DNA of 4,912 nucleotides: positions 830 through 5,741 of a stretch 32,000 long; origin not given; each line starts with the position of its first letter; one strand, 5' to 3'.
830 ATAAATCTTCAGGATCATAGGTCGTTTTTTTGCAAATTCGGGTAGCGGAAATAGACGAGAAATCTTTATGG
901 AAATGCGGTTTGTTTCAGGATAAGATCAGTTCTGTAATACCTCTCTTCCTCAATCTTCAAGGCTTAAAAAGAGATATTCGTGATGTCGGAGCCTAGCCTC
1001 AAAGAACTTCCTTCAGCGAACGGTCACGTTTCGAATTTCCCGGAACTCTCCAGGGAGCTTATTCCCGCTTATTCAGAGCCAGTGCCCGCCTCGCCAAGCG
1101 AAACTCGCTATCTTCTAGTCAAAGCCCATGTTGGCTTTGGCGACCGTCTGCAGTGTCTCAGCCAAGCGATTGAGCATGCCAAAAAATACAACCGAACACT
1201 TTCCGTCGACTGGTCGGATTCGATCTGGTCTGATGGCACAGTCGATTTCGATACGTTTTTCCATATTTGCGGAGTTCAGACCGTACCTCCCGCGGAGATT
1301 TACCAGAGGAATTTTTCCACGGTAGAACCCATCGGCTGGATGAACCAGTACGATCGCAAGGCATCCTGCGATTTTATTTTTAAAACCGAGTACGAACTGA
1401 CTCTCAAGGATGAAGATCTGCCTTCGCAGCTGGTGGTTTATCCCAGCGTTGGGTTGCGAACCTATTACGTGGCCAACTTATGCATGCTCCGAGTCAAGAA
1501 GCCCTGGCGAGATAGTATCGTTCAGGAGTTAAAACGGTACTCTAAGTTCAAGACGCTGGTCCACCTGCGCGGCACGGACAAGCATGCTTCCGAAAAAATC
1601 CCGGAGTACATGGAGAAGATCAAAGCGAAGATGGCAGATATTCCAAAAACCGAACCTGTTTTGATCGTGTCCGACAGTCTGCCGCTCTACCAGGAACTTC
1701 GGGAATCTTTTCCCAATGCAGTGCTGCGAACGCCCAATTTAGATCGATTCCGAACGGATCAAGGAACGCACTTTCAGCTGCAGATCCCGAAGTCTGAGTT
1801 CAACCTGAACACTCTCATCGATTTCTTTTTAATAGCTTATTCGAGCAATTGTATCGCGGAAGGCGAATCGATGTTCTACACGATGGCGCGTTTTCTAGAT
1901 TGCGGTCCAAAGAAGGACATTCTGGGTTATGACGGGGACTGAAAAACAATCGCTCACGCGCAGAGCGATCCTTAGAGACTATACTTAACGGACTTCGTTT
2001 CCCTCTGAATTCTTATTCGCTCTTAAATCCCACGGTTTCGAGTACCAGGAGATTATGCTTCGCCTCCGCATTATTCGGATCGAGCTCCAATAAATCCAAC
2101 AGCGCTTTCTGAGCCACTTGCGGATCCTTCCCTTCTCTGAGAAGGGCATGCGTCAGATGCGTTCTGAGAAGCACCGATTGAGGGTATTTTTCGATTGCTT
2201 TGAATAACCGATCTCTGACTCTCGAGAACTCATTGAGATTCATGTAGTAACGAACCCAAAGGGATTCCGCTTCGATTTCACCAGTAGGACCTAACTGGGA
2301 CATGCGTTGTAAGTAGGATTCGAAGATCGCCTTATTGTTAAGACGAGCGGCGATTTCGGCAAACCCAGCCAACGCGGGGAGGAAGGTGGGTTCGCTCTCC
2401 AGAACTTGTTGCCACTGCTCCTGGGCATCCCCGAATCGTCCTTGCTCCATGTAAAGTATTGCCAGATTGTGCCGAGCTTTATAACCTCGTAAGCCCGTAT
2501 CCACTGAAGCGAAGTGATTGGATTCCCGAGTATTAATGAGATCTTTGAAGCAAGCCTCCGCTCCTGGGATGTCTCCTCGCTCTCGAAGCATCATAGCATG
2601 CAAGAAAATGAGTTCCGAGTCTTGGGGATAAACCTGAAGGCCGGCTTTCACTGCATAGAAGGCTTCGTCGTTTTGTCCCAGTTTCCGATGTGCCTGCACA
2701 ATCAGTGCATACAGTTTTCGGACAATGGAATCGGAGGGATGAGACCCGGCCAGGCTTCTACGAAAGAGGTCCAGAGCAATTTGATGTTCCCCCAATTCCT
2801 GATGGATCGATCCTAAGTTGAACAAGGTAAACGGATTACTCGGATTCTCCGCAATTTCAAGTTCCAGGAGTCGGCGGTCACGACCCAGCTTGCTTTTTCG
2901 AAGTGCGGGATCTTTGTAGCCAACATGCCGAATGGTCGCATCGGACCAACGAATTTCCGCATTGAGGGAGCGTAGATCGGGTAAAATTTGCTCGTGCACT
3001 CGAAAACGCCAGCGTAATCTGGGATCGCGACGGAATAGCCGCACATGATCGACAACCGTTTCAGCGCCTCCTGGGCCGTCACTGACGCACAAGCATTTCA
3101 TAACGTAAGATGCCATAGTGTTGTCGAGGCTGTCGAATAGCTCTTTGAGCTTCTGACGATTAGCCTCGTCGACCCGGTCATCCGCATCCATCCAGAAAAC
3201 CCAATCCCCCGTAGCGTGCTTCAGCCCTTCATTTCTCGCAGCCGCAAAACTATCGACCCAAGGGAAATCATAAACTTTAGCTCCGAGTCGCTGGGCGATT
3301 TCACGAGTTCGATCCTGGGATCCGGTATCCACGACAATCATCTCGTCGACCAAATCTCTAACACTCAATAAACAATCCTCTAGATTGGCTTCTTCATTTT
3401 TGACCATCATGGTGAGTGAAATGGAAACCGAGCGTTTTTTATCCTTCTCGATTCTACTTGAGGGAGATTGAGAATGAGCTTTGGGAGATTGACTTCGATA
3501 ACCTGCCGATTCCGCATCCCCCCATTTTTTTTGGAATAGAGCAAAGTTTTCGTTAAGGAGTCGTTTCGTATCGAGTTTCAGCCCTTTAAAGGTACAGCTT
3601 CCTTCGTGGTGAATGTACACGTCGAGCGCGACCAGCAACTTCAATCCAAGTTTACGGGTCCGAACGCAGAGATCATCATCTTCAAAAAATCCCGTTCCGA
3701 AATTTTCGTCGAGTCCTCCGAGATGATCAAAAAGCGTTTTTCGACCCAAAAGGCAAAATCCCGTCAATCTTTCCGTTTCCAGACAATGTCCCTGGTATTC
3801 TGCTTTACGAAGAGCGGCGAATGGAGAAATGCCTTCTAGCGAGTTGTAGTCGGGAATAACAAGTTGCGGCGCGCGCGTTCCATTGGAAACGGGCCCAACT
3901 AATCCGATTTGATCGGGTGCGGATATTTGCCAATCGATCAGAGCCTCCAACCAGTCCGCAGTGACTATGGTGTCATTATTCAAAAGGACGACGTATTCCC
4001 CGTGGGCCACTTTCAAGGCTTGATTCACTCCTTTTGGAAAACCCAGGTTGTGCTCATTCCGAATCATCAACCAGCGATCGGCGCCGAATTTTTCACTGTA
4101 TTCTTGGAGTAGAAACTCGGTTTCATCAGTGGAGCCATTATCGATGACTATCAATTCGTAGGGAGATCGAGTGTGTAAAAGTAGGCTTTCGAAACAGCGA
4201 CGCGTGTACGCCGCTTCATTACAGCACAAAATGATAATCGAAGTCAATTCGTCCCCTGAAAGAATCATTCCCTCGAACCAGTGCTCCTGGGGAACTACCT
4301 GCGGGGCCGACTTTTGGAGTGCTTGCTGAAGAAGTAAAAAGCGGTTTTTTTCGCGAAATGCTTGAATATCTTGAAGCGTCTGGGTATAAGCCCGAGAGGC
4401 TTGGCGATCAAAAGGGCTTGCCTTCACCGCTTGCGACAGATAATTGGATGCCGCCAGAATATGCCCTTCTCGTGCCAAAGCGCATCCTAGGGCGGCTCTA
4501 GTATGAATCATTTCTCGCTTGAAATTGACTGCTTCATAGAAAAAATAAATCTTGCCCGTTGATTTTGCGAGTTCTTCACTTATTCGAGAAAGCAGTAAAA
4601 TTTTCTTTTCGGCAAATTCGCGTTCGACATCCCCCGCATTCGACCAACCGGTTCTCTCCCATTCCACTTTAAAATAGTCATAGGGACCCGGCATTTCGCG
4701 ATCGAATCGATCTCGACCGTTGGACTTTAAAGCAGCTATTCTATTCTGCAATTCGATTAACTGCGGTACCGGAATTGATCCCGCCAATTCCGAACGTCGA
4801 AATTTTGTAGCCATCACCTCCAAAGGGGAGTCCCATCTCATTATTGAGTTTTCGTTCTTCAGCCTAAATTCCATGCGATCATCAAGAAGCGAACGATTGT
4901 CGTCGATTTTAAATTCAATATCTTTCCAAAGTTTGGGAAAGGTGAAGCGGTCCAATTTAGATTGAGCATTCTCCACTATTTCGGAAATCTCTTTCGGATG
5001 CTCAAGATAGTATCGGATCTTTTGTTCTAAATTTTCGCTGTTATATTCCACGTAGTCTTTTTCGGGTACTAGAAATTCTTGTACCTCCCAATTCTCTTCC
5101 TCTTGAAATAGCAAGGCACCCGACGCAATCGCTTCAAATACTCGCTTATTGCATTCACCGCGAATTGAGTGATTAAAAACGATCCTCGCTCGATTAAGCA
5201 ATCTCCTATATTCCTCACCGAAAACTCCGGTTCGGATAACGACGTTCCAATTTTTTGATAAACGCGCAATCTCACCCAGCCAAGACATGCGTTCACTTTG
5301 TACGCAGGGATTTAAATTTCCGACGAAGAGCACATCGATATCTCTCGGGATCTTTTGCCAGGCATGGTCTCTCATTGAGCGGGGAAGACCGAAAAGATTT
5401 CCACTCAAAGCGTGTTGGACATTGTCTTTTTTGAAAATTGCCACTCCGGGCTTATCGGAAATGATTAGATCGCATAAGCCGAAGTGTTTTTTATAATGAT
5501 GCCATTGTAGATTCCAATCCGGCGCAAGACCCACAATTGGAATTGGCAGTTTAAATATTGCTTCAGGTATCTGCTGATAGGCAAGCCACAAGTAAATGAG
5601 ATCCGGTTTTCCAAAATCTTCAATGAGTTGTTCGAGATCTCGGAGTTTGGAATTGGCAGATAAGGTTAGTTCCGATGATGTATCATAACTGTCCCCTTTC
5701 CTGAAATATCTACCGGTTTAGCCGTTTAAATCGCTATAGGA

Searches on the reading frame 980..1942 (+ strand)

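Call 11: search_protein_families(library=pfam, proteins=[window:980-1942:+], max_evalue=0.01)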
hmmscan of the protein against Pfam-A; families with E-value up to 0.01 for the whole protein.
window:980-1942:+ (320 aa): 1 family
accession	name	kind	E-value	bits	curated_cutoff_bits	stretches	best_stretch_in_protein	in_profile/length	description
PF05830.17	NodZ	-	1.4e-06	27.8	28.3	1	42-120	2-87/322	Nodulation protein Z (NodZ)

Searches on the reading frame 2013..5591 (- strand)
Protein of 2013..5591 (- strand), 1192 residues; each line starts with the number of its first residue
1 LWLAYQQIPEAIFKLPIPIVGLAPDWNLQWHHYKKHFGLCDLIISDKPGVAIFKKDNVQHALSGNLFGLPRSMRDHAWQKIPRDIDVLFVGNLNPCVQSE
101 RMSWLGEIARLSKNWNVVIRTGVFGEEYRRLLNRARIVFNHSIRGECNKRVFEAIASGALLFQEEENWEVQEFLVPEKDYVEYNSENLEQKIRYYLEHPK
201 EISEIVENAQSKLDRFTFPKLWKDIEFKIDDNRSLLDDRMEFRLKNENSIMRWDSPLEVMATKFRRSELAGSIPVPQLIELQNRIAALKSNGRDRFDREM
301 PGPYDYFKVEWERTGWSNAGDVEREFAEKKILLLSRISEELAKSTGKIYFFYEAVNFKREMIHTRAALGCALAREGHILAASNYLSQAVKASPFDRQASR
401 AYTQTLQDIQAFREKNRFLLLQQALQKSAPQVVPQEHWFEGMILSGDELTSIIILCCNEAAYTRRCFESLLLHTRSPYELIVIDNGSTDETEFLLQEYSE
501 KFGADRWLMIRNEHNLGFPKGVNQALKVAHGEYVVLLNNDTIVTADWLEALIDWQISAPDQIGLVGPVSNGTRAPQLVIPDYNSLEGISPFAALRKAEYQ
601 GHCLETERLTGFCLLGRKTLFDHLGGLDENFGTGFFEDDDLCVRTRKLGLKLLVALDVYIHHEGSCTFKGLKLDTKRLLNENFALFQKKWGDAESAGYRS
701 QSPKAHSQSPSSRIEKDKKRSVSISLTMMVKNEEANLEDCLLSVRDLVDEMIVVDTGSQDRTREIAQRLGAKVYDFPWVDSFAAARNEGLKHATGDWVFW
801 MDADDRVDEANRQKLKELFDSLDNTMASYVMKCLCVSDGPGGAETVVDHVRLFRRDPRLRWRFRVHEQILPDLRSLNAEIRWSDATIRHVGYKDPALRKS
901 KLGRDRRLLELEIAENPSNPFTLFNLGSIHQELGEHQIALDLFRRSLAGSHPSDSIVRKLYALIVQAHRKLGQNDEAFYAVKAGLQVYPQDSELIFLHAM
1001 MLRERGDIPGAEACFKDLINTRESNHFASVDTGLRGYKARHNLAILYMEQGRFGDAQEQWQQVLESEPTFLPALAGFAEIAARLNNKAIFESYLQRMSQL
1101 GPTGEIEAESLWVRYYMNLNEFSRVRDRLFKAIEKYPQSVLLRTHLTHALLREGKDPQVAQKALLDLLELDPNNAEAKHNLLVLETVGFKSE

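Call 11: search_protein_families(library=pfam, proteins=[window:2013-5591:-], max_evalue=0.01)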
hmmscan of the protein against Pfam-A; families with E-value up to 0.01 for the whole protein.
window:2013-5591:- (1192 aa): 20 families
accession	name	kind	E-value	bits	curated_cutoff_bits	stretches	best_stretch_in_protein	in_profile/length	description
PF00535.33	Glycos_transf_2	-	4.2e-54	183.4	23.3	2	451-560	1-108/168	Glycosyl transferase family 2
PF13524.12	Glyco_trans_1_2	-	2e-18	67.2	25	1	92-213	22-129/144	Glycosyl transferase-like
PF13428.12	TPR_14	-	1.8e-16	59.4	23.5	0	959-999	2-42/44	Tetratricopeptide repeat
PF07719.23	TPR_2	-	7.1e-15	54.3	27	1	1038-1069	2-33/34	Tetratricopeptide repeat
PF13641.12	Glyco_tranf_2_3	-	2.1e-14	54.5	27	1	450-664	3-213/230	Glycosyltransferase like family 2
PF10111.15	Glyco_tranf_2_2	-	7.5e-14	52.3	27.3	2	467-648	16-202/276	Glycosyltransferase like family 2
PF13432.12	TPR_16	-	4.8e-10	40.1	32.7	1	1042-1096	2-56/65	Tetratricopeptide repeat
PF13431.12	TPR_17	-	5.5e-10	39.2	24.4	0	913-940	6-33/34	Tetratricopeptide repeat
PF13374.12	TPR_10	-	2e-09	37.6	27.5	0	1039-1065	4-30/42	Tetratricopeptide repeat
PF13181.12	TPR_8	-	2.2e-09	37.2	25.7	0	1038-1069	2-33/34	Tetratricopeptide repeat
PF23914.1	TPR_CcmH_CycH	-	3e-09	37.3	42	1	912-1020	42-149/158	Cytochrome c-type biogenesis protein H TPR domain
PF00515.34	TPR_1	-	5.5e-09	35.9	27.8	1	1038-1070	2-34/34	Tetratricopeptide repeat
PF13424.12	TPR_12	-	2.8e-08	34.3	30.1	1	923-989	6-76/77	Tetratricopeptide repeat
PF13704.12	Glyco_tranf_2_4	-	3.1e-08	34.4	27.5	1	731-809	1-86/98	Glycosyl transferase family 2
PF14559.12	TPR_19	-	4.7e-07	30.5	25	0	1048-1088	2-42/68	Tetratricopeptide repeat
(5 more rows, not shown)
